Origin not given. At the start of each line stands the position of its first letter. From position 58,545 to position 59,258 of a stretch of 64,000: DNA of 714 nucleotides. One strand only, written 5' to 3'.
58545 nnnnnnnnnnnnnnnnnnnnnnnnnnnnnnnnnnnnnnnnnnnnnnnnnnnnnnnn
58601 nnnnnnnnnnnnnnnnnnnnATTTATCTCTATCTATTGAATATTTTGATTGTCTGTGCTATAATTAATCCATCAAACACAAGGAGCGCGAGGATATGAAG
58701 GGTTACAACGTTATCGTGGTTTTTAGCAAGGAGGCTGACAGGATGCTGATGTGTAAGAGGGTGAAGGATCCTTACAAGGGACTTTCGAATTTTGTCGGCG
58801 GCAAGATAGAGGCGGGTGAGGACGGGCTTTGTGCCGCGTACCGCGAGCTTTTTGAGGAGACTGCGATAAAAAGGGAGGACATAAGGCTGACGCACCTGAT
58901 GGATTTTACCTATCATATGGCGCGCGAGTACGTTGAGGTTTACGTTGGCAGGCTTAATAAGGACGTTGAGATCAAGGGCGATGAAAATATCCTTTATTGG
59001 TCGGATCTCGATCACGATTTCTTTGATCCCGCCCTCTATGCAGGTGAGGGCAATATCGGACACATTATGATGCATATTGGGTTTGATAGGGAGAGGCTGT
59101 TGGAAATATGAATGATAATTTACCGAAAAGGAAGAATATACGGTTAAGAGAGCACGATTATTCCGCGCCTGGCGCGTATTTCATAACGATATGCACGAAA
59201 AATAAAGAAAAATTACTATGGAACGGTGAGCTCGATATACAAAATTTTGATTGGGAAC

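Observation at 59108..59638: RAYT (REP-associated tyrosine transposase) whose ORF contains two perfect inverted copies of the genome's REP-like 24-mer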

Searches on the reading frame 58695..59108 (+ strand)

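Call 39: search_protein_families(library=pfam, proteins=[window:58695-59108:+], max_evalue=0.001)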
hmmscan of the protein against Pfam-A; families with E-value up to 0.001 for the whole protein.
window:58695-59108:+ (138 aa): 1 family
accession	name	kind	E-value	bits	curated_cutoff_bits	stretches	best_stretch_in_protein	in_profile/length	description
PF00293.34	NUDIX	-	3.2e-14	53.5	21.1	1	3-97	3-106/134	NUDIX domain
